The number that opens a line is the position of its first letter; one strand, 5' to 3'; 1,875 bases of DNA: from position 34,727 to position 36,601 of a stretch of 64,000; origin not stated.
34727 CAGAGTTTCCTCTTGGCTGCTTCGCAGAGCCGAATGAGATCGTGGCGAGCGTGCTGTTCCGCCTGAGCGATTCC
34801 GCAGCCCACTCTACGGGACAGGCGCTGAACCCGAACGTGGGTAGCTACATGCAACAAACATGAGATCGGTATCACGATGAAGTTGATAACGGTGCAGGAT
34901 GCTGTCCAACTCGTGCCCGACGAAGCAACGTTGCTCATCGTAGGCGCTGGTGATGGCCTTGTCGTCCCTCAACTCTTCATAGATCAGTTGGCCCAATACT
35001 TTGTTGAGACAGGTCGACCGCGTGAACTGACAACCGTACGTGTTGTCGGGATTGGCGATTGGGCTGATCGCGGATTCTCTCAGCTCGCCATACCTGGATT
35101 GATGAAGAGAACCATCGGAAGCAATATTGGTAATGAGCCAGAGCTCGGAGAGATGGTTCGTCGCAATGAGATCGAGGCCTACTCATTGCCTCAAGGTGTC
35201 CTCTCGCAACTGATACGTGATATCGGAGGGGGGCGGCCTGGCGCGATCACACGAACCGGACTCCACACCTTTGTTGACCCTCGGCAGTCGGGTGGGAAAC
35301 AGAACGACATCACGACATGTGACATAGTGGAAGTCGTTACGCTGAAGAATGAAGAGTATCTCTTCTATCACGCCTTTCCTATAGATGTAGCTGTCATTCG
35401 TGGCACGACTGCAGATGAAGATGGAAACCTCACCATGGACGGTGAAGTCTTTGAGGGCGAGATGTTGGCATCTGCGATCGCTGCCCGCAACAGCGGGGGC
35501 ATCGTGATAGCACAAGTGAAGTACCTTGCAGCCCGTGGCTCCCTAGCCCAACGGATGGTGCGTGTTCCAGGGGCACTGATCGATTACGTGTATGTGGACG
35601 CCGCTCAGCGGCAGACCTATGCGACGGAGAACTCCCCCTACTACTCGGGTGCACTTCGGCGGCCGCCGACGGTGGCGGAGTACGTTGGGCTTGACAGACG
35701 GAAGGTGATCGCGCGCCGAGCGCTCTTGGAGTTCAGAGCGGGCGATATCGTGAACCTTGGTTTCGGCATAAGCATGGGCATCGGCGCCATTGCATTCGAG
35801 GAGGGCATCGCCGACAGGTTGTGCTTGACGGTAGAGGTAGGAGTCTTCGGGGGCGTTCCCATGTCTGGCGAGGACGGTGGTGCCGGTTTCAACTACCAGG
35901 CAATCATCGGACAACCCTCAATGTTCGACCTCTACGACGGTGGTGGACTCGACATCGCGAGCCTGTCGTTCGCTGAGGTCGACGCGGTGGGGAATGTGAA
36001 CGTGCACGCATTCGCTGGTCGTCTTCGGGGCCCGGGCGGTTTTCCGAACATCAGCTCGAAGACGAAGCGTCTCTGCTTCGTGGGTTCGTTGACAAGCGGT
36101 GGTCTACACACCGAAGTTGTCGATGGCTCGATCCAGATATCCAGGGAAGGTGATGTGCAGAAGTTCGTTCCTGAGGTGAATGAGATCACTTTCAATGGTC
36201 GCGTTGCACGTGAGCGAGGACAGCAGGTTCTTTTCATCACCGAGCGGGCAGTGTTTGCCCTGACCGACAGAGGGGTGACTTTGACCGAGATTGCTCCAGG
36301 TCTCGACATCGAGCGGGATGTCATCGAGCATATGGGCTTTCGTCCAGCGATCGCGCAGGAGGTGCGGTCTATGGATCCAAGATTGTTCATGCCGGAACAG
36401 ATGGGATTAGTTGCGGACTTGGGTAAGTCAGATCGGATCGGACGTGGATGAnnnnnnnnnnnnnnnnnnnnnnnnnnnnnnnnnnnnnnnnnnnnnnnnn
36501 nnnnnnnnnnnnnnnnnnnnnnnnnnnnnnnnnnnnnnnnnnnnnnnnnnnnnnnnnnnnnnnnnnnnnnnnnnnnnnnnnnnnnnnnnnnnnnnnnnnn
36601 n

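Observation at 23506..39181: AT-richer ~15.7 kb accessory island encoding an unassigned catabolic pathway with a NitT/TauT-type importer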

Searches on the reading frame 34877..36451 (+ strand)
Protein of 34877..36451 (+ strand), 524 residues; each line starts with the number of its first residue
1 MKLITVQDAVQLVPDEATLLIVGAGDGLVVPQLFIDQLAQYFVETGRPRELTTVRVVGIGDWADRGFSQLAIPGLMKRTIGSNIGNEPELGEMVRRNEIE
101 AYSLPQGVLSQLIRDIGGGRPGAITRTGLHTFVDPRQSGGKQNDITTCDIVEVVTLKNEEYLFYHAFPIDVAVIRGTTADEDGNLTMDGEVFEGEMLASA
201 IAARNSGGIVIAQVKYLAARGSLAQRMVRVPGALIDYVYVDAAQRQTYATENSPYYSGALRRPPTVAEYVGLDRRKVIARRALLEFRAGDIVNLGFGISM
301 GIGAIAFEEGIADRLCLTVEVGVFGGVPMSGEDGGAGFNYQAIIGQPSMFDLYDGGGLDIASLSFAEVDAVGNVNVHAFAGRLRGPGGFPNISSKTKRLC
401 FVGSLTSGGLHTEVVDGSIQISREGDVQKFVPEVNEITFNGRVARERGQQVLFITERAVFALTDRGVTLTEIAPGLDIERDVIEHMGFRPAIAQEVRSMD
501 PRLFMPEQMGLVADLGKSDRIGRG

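Call 4: search_protein_families(library=pfam, proteins=[window:34877-36451:+])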
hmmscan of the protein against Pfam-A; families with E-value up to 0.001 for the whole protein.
window:34877-36451:+ (524 aa): 1 family
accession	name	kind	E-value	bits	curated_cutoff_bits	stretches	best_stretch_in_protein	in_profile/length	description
PF01144.29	CoA_trans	-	3.3e-25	89.2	23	1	5-240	3-216/217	Coenzyme A transferase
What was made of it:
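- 34877..36451 (+): Module B: fused family-I (YdiF/Pct-type) CoA-transferase. PF01144 (call 4).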

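Call 6: search_protein_families(library=ncbifam, proteins=[window:34877-36451:+], max_evalue=0.00001)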
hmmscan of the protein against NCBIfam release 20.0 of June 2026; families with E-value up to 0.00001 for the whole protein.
window:34877-36451:+ (524 aa): 4 families
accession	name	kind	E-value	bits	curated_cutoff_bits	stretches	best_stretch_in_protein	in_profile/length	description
NF052271.1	Staph_FadX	equivalog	3.6e-119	398.7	750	1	1-512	1-513/523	fatty acid degradation protein FadX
NF007394.0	PRK09920.1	equivalog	4.7e-20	72.1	315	1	2-241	4-216/219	acetate CoA-transferase subunit alpha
TIGR02429.1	pcaI_scoA_fam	subfamily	7.9e-11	41.7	128.5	1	5-238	8-216/222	3-oxoacid CoA-transferase subunit A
TIGR02428.1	pcaJ_scoB_fam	subfamily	4e-07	29.6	243.55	0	275-398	3-136/207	3-oxoacid CoA-transferase subunit B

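Call 13: find_homologous_proteins(query=window:34877-36451:+, max_evalue=1e-30)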
Query window:34877-36451:+ (524 aa): 7998 proteins with E <= 1e-30 among 8000 candidates; the best 120 are listed.
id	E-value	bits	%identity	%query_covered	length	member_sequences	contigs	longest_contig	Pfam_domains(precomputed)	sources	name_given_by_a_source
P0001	0.0e+0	1153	100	100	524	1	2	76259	PF01144.30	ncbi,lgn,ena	-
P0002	9.0e-271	917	81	99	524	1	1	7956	PF01144.30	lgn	-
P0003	1.8e-248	843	74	98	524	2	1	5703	PF01144.30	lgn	-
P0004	2.3e-231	787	69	98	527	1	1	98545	PF01144.30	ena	-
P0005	6.4e-229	779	69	98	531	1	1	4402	PF01144.30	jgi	jgi:propionate CoA-transferase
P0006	2.8e-227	774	69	98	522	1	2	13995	PF01144.30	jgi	jgi:propionate CoA-transferase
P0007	1.2e-226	771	68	98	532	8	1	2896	PF01144.30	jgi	jgi:propionate CoA-transferase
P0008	1.8e-226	771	69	98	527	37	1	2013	PF01144.30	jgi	jgi:propionate CoA-transferase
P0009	3.7e-226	770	67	99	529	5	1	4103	PF01144.30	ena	-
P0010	6.7e-226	769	68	99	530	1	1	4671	PF01144.30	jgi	jgi:propionate CoA-transferase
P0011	2.2e-225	767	68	99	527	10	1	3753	PF01144.30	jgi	jgi:propionate CoA-transferase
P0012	3.3e-225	767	68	99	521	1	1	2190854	PF01144.30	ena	-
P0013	1.0e-224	765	68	98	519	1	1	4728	PF01144.30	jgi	jgi:propionate CoA-transferase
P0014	1.2e-224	765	68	98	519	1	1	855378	PF01144.30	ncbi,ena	-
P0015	1.7e-224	764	67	99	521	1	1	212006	PF01144.30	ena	-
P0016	3.7e-224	763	67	99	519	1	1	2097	PF01144.30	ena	-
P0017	4.4e-224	763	68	98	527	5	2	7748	PF01144.30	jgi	jgi:propionate CoA-transferase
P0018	7.5e-224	762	67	98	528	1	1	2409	PF01144.30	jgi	-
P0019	1.0e-223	762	67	98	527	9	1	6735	PF01144.30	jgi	jgi:propionate CoA-transferase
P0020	1.0e-223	762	67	98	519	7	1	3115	PF01144.30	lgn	-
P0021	1.2e-223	761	67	99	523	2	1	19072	PF01144.30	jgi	jgi:propionate CoA-transferase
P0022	1.3e-223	761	68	98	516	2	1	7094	PF01144.30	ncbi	ncbi:MAG TPA: CoA-transferase [Candidatus Limnocylindrales bacterium]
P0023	1.7e-223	761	68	98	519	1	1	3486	PF01144.30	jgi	jgi:propionate CoA-transferase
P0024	2.1e-223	761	68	98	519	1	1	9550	PF01144.30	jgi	jgi:propionate CoA-transferase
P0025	3.5e-223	760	66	98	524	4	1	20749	PF01144.30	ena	-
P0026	3.7e-223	760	68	98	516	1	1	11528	PF01144.30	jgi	jgi:propionate CoA-transferase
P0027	3.8e-223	760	68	98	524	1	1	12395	PF01144.30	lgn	-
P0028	4.1e-223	760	68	98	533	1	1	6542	PF01144.30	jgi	jgi:propionate CoA-transferase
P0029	6.1e-223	759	67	98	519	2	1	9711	PF01144.30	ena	-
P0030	7.4e-223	759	68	99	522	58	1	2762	PF01144.30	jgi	jgi:propionate CoA-transferase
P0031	9.9e-223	759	68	98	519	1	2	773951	PF01144.30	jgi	jgi:propionate CoA-transferase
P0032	1.1e-222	758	69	98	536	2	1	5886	PF01144.30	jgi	jgi:propionate CoA-transferase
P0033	1.3e-222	758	66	99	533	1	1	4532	PF01144.30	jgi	jgi:propionate CoA-transferase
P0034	1.6e-222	758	68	98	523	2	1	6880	PF01144.30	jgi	jgi:propionate CoA-transferase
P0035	1.7e-222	758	67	100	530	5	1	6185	PF01144.30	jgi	jgi:propionate CoA-transferase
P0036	1.7e-222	758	68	98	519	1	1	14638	PF01144.30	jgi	jgi:propionate CoA-transferase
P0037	2.0e-222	757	68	98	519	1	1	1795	PF01144.30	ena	-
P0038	2.2e-222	757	68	99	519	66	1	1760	PF01144.30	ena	-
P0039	2.3e-222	757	67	98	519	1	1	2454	PF01144.30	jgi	jgi:propionate CoA-transferase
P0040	2.9e-222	757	66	99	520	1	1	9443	PF01144.30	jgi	jgi:propionate CoA-transferase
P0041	3.6e-222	757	67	98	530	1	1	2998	PF01144.30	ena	-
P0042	3.7e-222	757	68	98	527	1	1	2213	PF01144.30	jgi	jgi:propionate CoA-transferase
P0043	4.9e-222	756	69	97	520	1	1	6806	PF01144.30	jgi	jgi:propionate CoA-transferase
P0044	5.3e-222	756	68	99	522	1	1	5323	PF01144.30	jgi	jgi:propionate CoA-transferase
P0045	7.0e-222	756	67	98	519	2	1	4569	PF01144.30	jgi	jgi:propionate CoA-transferase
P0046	7.9e-222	756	67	98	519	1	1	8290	PF01144.30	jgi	jgi:propionate CoA-transferase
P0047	8.0e-222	756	67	98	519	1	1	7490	PF01144.30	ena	-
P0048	8.1e-222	755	67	98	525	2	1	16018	PF01144.30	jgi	jgi:propionate CoA-transferase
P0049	1.0e-221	755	67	98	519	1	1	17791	PF01144.30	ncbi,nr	ncbi:MAG TPA: CoA-transferase [Candidatus Limnocylindrales bacterium]|nr:CoA-transferase [Candidatus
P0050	1.5e-221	755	67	97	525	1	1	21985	PF01144.30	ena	-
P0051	1.8e-221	754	68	98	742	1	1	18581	PF01144.30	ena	-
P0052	2.2e-221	754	68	99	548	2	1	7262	PF01144.30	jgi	jgi:propionate CoA-transferase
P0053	2.8e-221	754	67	99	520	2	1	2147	PF01144.30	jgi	jgi:propionate CoA-transferase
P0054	3.0e-221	754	68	98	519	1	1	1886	PF01144.30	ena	-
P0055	3.1e-221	754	67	98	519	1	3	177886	PF01144.30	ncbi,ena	-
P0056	3.3e-221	753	67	99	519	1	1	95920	PF01144.30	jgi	jgi:propionate CoA-transferase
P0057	3.6e-221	753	69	94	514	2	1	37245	PF01144.30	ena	-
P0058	3.6e-221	753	67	99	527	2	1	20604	PF01144.30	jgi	jgi:propionate CoA-transferase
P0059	3.8e-221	753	66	100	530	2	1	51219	PF01144.30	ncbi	-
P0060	3.8e-221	753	66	100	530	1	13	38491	PF01144.30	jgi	jgi:propionate CoA-transferase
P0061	4.0e-221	753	67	99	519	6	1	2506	PF01144.30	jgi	jgi:propionate CoA-transferase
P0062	4.3e-221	753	67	97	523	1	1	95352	PF01144.30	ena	-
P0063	4.6e-221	753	67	98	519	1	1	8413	PF01144.30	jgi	jgi:propionate CoA-transferase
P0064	4.8e-221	753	67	99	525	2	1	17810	PF01144.30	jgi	jgi:propionate CoA-transferase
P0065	6.5e-221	753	67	98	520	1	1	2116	PF01144.30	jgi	jgi:propionate CoA-transferase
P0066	7.0e-221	752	67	99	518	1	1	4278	PF01144.30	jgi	jgi:propionate CoA-transferase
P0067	7.7e-221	752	67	99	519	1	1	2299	PF01144.30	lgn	-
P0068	8.9e-221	752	68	98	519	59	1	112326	PF01144.30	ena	-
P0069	9.8e-221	752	67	98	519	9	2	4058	PF01144.30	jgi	jgi:propionate CoA-transferase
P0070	1.0e-220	752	68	98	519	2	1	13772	PF01144.30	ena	-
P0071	1.2e-220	752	68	98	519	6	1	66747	PF01144.30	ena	-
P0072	1.2e-220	752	67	98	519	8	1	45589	PF01144.30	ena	-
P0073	1.3e-220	752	67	97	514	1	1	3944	PF01144.30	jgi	jgi:propionate CoA-transferase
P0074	1.5e-220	751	68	98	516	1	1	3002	PF01144.30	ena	-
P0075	1.5e-220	751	66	98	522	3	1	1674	PF01144.30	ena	-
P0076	1.7e-220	751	67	98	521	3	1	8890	PF01144.30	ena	-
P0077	1.8e-220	751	66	100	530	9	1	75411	PF01144.30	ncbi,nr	ncbi:MAG TPA: CoA-transferase [Candidatus Limnocylindria bacterium]|nr:CoA-transferase [Candidatus L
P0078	1.9e-220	751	67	98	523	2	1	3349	PF01144.30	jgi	jgi:propionate CoA-transferase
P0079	2.2e-220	751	67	97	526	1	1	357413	PF01144.30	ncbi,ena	-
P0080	2.2e-220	751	66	100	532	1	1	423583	PF01144.30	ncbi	-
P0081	2.3e-220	751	66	98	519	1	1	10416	PF01144.30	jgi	jgi:propionate CoA-transferase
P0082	3.1e-220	750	67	98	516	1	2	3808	PF01144.30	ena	-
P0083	3.7e-220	750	68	97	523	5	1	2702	PF01144.30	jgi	jgi:propionate CoA-transferase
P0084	3.7e-220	750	66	99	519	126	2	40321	PF01144.30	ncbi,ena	-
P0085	3.9e-220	750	67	99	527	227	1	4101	PF01144.30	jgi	-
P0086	4.0e-220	750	67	98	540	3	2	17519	PF01144.30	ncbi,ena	-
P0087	4.8e-220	750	67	98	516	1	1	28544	PF01144.30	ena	-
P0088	4.9e-220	750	66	98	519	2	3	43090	PF01144.30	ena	-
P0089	5.1e-220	750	67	98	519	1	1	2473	PF01144.30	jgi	jgi:propionate CoA-transferase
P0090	6.2e-220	749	68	98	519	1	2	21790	PF01144.30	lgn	-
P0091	7.1e-220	749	66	99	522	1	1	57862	PF01144.30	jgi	jgi:propionate CoA-transferase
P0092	7.7e-220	749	68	98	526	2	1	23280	PF01144.30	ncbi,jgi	-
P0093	8.0e-220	749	67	99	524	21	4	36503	PF01144.30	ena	-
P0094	8.2e-220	749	67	98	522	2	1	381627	PF01144.30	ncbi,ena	-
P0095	9.0e-220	749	67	98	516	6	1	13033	PF01144.30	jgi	jgi:propionate CoA-transferase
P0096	9.2e-220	749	67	98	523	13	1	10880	PF01144.30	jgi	jgi:propionate CoA-transferase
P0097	1.1e-219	748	67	98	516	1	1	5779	PF01144.30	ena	-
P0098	1.3e-219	748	66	97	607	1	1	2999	PF01144.30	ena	-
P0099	1.7e-219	748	67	98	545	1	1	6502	PF01144.30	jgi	jgi:propionate CoA-transferase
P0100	1.7e-219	748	67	98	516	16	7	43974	PF01144.30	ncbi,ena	-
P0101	1.7e-219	748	67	98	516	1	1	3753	PF01144.30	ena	-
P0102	1.9e-219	748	66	98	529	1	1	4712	PF01144.30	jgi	-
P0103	2.3e-219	747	65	99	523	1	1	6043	PF01144.30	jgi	jgi:propionate CoA-transferase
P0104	2.3e-219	747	67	98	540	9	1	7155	PF16957.12,PF01144.30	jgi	-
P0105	2.6e-219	747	66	98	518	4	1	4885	PF01144.30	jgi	jgi:propionate CoA-transferase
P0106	2.6e-219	747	67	98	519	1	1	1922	PF01144.30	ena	-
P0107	2.8e-219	747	67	98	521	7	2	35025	PF01144.30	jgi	jgi:propionate CoA-transferase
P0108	2.9e-219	747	66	98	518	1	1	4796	PF01144.30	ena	-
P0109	2.9e-219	747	67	97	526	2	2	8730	PF01144.30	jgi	jgi:propionate CoA-transferase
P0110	3.1e-219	747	67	98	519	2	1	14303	PF01144.30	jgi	jgi:propionate CoA-transferase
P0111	3.3e-219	747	67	98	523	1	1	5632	PF01144.30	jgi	jgi:propionate CoA-transferase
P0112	3.6e-219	747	67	99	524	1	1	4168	PF01144.30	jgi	jgi:propionate CoA-transferase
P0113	4.1e-219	747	66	98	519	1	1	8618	PF01144.30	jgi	jgi:propionate CoA-transferase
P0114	4.2e-219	747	66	98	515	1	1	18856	PF01144.30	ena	-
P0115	4.3e-219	746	65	98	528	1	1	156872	PF01144.30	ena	-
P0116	4.7e-219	746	65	98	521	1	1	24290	PF01144.30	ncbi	-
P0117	5.3e-219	746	67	98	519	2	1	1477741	PF01144.30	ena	-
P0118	5.4e-219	746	66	97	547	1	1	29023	PF01144.30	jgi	jgi:propionate CoA-transferase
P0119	5.7e-219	746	67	98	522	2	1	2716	PF01144.30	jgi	-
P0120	6.1e-219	746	67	98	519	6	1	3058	PF01144.30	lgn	-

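Call 14: find_encoding_contigs(protein=P0001, flank=10000, max_places=4)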
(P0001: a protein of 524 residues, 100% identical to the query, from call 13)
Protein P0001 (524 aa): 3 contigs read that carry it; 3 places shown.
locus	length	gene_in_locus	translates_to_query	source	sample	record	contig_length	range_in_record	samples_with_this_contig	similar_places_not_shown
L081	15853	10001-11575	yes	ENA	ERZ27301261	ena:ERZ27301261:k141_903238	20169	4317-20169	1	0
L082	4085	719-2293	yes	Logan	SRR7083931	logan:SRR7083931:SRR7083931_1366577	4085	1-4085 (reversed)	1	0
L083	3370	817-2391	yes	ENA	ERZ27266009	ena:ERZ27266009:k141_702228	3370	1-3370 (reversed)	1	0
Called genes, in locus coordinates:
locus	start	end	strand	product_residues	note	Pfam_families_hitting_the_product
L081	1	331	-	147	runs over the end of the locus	-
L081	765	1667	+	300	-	PF01261:AP_endonuc_2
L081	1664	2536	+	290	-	PF01261:AP_endonuc_2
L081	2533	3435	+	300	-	PF00701:DHDPS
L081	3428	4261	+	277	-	PF00528:BPD_transp_1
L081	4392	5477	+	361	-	PF13379:NMT1_2 (weak), PF09084:NMT1, PF16868:NMT1_3 (weak), PF12974:Phosphonate-bd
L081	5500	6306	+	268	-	PF00005:ABC_tran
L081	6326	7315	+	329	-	PF01408:GFO_IDH_MocA, PF22725:GFO_IDH_MocA_C3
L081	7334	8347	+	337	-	PF00296:Bac_luciferase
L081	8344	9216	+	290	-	PF01557:FAA_hydrolase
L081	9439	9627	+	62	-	PF00106:adh_short, PF13561:adh_short_C2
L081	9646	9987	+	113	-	PF00106:adh_short, PF13561:adh_short_C2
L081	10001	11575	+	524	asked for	PF01144:CoA_trans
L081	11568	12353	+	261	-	PF00378:ECH_1, PF16113:ECH_2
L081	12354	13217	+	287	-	PF08501:Shikimate_dh_N, PF01488:Shikimate_DH (weak), PF03435:Sacchrp_dh_NADP (weak), PF18317:SDH_C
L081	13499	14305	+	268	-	PF09339:HTH_IclR, PF01614:IclR_C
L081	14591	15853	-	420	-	?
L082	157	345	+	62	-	PF00106:adh_short, PF13561:adh_short_C2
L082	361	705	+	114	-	PF00106:adh_short, PF13561:adh_short_C2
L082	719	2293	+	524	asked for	PF01144:CoA_trans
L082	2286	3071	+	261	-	PF00378:ECH_1, PF16113:ECH_2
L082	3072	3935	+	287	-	PF08501:Shikimate_dh_N, PF01488:Shikimate_DH (weak), PF03435:Sacchrp_dh_NADP (weak), PF18317:SDH_C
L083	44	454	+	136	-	PF00106:adh_short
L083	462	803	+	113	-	PF00106:adh_short, PF13561:adh_short_C2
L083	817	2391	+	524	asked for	PF01144:CoA_trans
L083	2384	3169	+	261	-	PF00378:ECH_1, PF16113:ECH_2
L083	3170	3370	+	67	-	?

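Call 15: find_encoding_contigs(protein=P0002, flank=10000, max_places=4)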
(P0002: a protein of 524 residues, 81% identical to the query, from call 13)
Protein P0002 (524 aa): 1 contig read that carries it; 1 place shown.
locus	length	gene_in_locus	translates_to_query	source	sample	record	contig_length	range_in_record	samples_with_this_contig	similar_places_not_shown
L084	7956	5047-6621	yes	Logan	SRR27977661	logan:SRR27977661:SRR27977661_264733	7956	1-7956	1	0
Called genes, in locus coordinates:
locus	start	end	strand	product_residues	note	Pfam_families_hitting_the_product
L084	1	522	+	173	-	?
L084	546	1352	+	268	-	PF00005:ABC_tran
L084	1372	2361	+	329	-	PF01408:GFO_IDH_MocA, PF22725:GFO_IDH_MocA_C3, PF02894:GFO_IDH_MocA_C (weak)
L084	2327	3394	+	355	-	PF00296:Bac_luciferase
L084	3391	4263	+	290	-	PF01557:FAA_hydrolase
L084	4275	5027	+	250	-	PF00106:adh_short, PF08659:KR, PF23441:SDR, PF01370:Epimerase (weak), PF13561:adh_short_C2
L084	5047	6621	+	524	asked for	PF01144:CoA_trans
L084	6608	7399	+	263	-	PF00378:ECH_1, PF16113:ECH_2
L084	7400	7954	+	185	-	?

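Call 16: find_encoding_contigs(protein=P0004, flank=10000, max_places=4)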
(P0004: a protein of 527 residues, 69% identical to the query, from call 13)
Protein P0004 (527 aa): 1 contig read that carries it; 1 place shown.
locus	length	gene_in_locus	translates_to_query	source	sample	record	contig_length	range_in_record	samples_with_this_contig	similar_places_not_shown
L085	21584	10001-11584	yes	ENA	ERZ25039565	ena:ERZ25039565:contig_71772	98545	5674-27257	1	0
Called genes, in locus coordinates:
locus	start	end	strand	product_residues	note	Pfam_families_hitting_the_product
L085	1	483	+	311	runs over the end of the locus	PF07883:Cupin_2, PF10604:Polyketide_cyc2, PF03364:Polyketide_cyc (faint)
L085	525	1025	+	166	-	PF04073:tRNA_edit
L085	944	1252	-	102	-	-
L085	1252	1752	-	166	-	PF02355:SecD_SecF_C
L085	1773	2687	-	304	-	PF02355:SecD_SecF_C, PF03176:MMPL, PF07549:Sec_GG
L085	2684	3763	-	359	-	PF21760:SecD_1st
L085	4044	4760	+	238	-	PF04542:Sigma70_r2, PF08281:Sigma70_r4_2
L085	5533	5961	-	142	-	PF01850:PIN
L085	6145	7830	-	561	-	-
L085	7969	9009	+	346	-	PF00356:LacI, PF00532:Peripla_BP_1, PF13407:Peripla_BP_4 (weak), PF13377:Peripla_BP_3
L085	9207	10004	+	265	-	PF00106:adh_short, PF08659:KR, PF13561:adh_short_C2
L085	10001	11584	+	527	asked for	PF01144:CoA_trans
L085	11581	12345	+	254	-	PF00378:ECH_1, PF16113:ECH_2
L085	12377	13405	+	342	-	PF00296:Bac_luciferase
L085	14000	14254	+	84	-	PF18317:SDH_C (weak)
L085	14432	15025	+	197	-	PF01557:FAA_hydrolase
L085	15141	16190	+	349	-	PF00291:PALP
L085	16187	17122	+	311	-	PF00701:DHDPS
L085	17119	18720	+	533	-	PF00732:GMC_oxred_N, PF01266:DAO (faint), PF05199:GMC_oxred_C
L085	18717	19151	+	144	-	-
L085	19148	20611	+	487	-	PF00171:Aldedh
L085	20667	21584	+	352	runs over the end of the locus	PF13407:Peripla_BP_4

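Call 17: list_cluster_members(proteins=[P0001, P0002, P0003, P0004])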
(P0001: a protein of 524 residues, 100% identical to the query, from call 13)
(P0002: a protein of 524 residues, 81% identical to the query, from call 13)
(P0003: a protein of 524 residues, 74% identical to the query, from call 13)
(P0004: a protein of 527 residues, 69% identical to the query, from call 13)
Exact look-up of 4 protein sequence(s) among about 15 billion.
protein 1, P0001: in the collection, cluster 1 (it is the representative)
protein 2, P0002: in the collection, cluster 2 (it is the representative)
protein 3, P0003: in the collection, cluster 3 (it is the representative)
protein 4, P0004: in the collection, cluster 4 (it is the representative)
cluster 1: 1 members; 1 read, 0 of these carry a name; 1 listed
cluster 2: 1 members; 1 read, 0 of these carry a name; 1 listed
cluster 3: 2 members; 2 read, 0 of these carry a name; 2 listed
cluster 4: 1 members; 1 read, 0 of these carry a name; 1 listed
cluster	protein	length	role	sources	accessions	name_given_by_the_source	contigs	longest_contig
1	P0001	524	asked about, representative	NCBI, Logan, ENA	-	-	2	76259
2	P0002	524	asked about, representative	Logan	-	-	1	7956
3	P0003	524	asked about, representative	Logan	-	-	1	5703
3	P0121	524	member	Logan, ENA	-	-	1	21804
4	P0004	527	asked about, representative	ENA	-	-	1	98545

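Call 20: find_encoding_contigs(protein=P0121, flank=10000, max_places=3)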
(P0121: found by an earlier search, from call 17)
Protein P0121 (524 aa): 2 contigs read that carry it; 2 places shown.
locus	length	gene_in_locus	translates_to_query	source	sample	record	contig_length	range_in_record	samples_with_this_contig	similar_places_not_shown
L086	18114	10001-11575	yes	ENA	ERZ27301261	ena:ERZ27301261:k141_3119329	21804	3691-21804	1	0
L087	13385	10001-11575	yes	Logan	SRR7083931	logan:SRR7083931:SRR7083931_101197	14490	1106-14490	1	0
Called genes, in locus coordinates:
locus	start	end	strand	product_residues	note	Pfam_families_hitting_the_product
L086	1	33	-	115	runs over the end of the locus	PF07110:EthD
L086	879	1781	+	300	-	PF01261:AP_endonuc_2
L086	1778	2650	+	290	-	PF01261:AP_endonuc_2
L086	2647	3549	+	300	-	PF00701:DHDPS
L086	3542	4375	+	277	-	PF00528:BPD_transp_1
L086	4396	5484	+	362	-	PF13379:NMT1_2 (weak), PF09084:NMT1, PF16868:NMT1_3 (weak), PF12974:Phosphonate-bd (weak)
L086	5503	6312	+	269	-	PF00005:ABC_tran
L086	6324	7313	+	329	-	PF01408:GFO_IDH_MocA, PF22725:GFO_IDH_MocA_C3, PF02894:GFO_IDH_MocA_C (weak)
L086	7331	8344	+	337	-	PF00296:Bac_luciferase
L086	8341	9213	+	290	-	PF01557:FAA_hydrolase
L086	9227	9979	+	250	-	PF00106:adh_short, PF08659:KR, PF23441:SDR (weak), PF13561:adh_short_C2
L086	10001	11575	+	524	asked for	PF01144:CoA_trans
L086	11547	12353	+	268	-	PF00378:ECH_1, PF16113:ECH_2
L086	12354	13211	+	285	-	PF08501:Shikimate_dh_N, PF01488:Shikimate_DH, PF03435:Sacchrp_dh_NADP, PF18317:SDH_C (weak)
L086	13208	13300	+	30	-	-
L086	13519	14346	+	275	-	PF01047:MarR (faint), PF01978:TrmB (faint), PF09339:HTH_IclR, PF01614:IclR_C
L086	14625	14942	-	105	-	-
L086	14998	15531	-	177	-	-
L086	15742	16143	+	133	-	PF00436:SSB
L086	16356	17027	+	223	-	-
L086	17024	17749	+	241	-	-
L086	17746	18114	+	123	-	?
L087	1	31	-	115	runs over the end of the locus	PF07110:EthD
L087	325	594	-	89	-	-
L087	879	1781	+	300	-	PF01261:AP_endonuc_2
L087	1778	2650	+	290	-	PF01261:AP_endonuc_2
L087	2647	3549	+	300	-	PF00701:DHDPS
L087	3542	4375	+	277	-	PF00528:BPD_transp_1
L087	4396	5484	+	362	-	PF13379:NMT1_2 (weak), PF09084:NMT1, PF16868:NMT1_3 (weak), PF12974:Phosphonate-bd (weak)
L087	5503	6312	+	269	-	PF00005:ABC_tran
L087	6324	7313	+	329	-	PF01408:GFO_IDH_MocA, PF22725:GFO_IDH_MocA_C3, PF02894:GFO_IDH_MocA_C (weak)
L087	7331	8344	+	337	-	PF00296:Bac_luciferase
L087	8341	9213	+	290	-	PF01557:FAA_hydrolase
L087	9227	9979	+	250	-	PF00106:adh_short, PF08659:KR, PF23441:SDR (weak), PF01370:Epimerase (faint), PF13561:adh_short_C2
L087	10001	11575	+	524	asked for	PF01144:CoA_trans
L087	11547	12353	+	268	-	PF00378:ECH_1, PF16113:ECH_2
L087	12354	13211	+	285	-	PF08501:Shikimate_dh_N, PF01488:Shikimate_DH, PF03435:Sacchrp_dh_NADP, PF18317:SDH_C (weak)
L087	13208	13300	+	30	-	-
